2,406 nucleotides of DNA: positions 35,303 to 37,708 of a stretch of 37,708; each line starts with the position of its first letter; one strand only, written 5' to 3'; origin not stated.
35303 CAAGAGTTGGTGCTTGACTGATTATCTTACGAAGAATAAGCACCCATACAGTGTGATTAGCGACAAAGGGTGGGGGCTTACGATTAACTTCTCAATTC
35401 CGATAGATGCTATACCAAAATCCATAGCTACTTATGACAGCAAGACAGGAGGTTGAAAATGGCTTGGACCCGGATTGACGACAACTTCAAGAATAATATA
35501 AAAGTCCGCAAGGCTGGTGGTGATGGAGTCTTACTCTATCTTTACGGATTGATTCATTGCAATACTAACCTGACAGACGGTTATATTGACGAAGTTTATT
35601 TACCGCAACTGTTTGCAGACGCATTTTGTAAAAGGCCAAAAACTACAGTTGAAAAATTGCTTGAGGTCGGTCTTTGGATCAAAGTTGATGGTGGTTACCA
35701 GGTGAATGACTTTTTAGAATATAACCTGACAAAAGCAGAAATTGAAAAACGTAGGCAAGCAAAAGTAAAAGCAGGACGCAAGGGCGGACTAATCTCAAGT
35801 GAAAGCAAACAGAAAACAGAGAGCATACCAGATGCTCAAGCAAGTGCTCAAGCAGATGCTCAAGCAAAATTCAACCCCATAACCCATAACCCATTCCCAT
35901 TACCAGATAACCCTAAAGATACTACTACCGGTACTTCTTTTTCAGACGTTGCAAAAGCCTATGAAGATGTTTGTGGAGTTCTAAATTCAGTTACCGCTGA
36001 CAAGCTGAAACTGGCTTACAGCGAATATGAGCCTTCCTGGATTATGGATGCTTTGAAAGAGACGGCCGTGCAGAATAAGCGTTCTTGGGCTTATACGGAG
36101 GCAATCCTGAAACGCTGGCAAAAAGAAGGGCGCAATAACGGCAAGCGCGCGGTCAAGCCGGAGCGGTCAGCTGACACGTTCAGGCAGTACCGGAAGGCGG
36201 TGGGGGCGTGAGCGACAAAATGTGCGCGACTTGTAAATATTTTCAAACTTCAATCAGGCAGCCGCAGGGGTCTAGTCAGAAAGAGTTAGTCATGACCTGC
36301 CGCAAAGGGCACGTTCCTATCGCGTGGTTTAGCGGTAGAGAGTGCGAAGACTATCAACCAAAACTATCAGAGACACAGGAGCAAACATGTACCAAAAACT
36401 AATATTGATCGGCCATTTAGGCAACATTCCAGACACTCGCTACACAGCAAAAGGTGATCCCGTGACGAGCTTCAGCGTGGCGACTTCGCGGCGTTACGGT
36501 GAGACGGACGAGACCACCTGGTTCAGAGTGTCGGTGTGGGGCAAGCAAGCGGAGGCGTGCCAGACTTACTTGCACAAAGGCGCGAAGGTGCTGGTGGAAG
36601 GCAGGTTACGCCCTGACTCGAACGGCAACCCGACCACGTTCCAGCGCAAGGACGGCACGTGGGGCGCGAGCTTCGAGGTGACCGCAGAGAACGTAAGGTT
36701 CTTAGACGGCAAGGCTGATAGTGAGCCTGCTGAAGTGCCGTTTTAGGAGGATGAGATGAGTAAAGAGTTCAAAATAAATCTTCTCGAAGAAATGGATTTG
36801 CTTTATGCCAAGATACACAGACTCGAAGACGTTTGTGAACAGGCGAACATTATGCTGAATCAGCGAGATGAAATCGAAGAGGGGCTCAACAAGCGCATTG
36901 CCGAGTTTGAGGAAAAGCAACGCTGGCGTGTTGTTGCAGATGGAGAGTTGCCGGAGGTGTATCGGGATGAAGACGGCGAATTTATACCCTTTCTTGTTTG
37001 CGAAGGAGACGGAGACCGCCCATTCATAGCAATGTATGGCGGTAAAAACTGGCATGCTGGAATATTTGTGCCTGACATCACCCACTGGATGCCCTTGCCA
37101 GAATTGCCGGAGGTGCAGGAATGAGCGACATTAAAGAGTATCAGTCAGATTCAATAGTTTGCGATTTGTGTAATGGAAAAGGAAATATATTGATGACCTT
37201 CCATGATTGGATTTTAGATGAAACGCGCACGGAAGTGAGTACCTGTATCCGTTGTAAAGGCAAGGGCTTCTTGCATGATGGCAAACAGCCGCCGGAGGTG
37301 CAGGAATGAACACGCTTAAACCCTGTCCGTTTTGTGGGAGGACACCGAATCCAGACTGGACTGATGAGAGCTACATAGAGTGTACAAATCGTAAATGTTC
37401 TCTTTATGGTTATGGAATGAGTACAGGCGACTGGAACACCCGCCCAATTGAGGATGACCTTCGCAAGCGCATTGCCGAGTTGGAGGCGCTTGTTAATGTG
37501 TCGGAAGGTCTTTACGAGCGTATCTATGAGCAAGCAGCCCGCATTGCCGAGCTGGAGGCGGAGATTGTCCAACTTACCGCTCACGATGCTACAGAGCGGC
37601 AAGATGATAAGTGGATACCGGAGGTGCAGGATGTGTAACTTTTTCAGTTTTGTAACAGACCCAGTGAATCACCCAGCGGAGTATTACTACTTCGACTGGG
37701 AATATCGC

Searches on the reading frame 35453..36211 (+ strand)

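Call 11: search_protein_families(library=phrogs, proteins=[window:35453-36211:+], max_evalue=0.001)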
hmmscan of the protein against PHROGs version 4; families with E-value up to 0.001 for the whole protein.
window:35453-36211:+ (252 aa): 11 families
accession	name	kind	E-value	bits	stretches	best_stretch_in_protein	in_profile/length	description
phrog_2447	-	DNA, RNA and nucleotide metabolism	1.6e-23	85.2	1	1-237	1-222/295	replication initiation protein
phrog_3926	-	DNA, RNA and nucleotide metabolism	6e-22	79.7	1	1-138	2-138/312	replication initiation protein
phrog_186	-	DNA, RNA and nucleotide metabolism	2.4e-14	54.7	1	2-226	19-234/308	DnaD-like helicase loader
phrog_2562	-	DNA, RNA and nucleotide metabolism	7.3e-08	33.4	1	116-235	158-264/290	replication initiation protein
phrog_22834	-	unknown function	1.1e-07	32.4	1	77-122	76-121/310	-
phrog_1882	-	unknown function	4.7e-07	30.9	1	3-183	1-141/259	-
phrog_6493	-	DNA, RNA and nucleotide metabolism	1.8e-06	28.5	1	142-228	134-216/261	DnaD-like helicase loader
phrog_4016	-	DNA, RNA and nucleotide metabolism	1.5e-05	25.9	1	195-228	65-98/159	replication initiation protein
phrog_11769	-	unknown function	6.3e-05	23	1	164-229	320-385/431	-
phrog_29927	-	DNA, RNA and nucleotide metabolism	0.00011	23.4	1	155-227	35-109/142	replication initiation protein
phrog_30000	-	unknown function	0.00011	22.9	1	3-137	1-142/334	-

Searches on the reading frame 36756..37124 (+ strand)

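Call 11: search_protein_families(library=phrogs, proteins=[window:36756-37124:+], max_evalue=0.001)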
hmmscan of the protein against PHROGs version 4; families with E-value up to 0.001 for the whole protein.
window:36756-37124:+ (122 aa): 1 family
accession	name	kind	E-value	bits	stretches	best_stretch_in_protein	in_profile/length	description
phrog_924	-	unknown function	2.8e-05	24.9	1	79-121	106-153/267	-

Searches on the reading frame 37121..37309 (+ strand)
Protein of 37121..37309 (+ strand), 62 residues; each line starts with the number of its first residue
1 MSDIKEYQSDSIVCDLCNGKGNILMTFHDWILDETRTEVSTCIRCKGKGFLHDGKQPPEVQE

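Call 13: search_protein_families(library=phrogs, proteins=[window:37121-37309:+], max_evalue=0.001)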
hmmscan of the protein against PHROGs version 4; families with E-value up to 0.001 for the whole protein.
window:37121-37309:+ (62 aa): 4 families
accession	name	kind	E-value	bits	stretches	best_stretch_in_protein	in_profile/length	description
phrog_6730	-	unknown function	0.00019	22.4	0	5-22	72-89/106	-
phrog_127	-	transcription regulation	0.00035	21.3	1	10-56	147-177/253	anti-termination protein Q-like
phrog_8027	-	unknown function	0.00038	21.7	1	10-52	4-40/153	-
phrog_23136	-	integration and excision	0.00092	20.5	0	35-51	9-25/62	integrase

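Call 39: search_protein_families(library=pfam, proteins=[window:37121-37309:+], max_evalue=0.01)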
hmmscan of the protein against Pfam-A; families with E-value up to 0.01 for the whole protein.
window:37121-37309:+ (62 aa): 3 families
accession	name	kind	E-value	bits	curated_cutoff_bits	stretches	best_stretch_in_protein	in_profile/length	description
PF00684.25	DnaJ_CXXCXGXG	-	0.00012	22.7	32.7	1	12-51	16-53/65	DnaJ central domain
PF17302.8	DUF5351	-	0.00028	21.6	27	0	41-50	19-28/29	Family of unknown function (DUF5351)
PF14369.11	Zn_ribbon_19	-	0.0049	17.4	30.8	0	34-52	17-33/35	zinc-ribbon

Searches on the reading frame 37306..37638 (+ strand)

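Call 13: search_protein_families(library=phrogs, proteins=[window:37306-37638:+], max_evalue=0.001)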
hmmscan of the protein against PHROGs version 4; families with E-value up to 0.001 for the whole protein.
window:37306-37638:+ (110 aa): 0 families

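Call 39: search_protein_families(library=pfam, proteins=[window:37306-37638:+], max_evalue=0.01)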
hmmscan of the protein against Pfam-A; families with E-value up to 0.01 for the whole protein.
window:37306-37638:+ (110 aa): 1 family
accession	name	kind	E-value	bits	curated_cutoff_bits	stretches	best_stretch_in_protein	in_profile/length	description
PF14354.12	Lar_restr_allev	-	0.00029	21.5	28.6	1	3-40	2-34/58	Restriction alleviation protein Lar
